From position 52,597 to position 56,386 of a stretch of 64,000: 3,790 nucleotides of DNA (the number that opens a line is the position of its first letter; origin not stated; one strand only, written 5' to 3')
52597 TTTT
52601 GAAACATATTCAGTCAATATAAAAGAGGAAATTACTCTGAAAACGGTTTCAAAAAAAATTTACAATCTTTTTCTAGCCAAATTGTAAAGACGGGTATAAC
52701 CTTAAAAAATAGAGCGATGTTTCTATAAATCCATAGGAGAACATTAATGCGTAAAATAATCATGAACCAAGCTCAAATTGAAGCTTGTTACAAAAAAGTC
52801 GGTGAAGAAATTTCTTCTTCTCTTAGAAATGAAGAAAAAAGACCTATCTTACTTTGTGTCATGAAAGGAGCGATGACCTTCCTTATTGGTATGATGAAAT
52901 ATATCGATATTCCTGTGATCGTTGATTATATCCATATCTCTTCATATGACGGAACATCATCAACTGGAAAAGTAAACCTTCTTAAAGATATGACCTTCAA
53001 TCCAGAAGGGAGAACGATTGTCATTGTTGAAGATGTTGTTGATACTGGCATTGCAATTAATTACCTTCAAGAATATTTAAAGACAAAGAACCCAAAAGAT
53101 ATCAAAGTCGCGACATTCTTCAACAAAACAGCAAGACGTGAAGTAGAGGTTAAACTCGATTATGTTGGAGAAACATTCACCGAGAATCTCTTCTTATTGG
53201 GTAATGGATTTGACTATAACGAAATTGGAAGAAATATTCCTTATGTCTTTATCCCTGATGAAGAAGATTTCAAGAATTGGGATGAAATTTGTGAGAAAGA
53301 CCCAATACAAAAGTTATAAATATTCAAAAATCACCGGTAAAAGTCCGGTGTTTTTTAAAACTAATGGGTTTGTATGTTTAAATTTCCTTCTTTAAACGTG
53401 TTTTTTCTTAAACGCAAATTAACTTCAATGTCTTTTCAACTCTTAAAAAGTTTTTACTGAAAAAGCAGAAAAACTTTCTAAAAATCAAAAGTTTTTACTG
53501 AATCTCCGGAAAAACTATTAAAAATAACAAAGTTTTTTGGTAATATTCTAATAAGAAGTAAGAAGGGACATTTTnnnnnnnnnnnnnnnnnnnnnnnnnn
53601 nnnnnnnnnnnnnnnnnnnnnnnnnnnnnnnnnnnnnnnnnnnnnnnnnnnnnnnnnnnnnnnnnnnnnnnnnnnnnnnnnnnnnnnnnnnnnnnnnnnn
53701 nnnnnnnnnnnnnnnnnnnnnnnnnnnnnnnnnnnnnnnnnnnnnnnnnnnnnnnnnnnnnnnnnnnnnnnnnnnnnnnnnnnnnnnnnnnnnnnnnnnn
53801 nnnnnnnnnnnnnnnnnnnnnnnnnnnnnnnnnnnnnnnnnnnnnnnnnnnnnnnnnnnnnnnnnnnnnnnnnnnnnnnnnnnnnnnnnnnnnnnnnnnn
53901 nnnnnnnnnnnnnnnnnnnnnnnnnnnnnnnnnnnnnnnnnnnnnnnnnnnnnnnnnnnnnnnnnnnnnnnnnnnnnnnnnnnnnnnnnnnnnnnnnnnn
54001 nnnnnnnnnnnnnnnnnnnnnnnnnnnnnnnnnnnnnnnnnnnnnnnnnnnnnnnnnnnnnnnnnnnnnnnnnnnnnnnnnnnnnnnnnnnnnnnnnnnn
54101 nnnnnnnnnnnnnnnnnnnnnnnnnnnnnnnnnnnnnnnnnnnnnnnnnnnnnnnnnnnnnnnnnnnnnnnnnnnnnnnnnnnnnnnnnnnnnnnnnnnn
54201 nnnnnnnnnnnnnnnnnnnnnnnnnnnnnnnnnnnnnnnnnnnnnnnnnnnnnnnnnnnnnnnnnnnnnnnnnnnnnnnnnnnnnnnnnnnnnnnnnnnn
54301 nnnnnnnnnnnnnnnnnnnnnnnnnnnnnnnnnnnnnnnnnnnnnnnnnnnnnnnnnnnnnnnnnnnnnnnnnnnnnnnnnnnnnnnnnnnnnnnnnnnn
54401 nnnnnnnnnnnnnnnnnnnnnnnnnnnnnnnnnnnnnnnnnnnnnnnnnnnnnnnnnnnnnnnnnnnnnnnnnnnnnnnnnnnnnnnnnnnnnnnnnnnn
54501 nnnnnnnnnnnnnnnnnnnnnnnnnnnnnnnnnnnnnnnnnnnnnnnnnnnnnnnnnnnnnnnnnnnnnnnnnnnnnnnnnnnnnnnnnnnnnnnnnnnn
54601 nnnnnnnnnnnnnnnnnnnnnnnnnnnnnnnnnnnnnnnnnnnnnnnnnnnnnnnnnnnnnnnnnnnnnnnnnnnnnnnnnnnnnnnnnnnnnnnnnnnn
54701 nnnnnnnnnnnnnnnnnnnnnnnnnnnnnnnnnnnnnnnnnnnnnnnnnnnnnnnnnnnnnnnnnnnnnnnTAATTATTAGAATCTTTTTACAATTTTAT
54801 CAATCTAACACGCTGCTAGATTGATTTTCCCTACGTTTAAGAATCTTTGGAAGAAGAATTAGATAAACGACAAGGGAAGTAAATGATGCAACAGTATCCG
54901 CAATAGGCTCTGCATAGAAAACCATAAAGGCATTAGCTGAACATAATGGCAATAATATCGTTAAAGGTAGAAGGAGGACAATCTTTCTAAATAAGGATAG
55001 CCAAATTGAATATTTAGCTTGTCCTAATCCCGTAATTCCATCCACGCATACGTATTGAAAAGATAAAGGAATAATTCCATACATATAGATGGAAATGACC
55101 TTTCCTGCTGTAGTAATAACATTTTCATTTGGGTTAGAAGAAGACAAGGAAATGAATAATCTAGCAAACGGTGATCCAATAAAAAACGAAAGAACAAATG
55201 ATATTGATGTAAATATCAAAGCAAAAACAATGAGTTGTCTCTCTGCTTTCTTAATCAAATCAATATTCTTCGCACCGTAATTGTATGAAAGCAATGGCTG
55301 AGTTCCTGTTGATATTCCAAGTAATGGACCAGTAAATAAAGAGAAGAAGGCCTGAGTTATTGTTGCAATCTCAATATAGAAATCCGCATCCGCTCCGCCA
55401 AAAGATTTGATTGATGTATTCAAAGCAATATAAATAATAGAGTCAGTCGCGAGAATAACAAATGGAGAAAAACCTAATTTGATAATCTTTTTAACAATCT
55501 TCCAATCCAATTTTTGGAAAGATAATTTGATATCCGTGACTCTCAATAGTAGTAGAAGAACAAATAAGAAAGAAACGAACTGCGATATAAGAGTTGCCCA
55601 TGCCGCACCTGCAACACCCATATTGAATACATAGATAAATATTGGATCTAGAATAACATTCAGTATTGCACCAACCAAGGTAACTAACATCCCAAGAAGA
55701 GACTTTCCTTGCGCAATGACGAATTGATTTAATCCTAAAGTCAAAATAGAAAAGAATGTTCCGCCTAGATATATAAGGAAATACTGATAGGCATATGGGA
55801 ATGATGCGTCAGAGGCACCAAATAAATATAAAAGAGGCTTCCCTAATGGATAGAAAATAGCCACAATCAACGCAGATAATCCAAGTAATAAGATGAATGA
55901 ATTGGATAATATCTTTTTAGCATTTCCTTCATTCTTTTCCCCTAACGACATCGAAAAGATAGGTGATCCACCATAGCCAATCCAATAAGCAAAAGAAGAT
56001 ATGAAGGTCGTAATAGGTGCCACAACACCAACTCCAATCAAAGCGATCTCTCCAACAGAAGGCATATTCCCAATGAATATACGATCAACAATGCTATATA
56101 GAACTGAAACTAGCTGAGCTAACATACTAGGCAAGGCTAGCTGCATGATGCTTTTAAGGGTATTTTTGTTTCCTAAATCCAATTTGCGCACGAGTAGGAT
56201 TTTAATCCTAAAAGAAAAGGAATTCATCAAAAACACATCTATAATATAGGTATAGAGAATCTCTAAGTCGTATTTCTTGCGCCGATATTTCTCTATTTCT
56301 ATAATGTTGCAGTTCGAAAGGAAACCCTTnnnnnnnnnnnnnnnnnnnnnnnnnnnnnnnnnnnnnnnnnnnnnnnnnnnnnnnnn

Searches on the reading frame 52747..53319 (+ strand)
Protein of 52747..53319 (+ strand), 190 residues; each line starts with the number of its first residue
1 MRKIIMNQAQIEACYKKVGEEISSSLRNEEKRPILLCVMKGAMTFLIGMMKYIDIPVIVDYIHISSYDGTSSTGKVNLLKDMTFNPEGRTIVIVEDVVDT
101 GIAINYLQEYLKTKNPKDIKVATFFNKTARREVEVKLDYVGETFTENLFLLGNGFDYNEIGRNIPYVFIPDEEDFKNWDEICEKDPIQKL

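Call 8: search_protein_families(library=pfam, proteins=[window:52747-53319:+], max_evalue=0.00001)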
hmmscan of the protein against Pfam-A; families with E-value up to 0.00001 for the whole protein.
window:52747-53319:+ (190 aa): 1 family
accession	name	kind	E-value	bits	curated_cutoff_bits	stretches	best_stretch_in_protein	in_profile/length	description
PF00156.33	Pribosyltran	-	5.5e-24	84.7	26.3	1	11-145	8-144/158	Phosphoribosyl transferase domain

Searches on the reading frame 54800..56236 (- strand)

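Call 8: search_protein_families(library=pfam, proteins=[window:54800-56236:-], max_evalue=0.00001)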
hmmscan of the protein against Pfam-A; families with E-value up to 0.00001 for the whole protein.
window:54800-56236:- (478 aa): 1 family
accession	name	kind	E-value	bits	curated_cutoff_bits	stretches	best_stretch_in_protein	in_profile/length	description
PF01554.23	MatE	-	3.4e-36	124.8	24.9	2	36-199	1-161/161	MatE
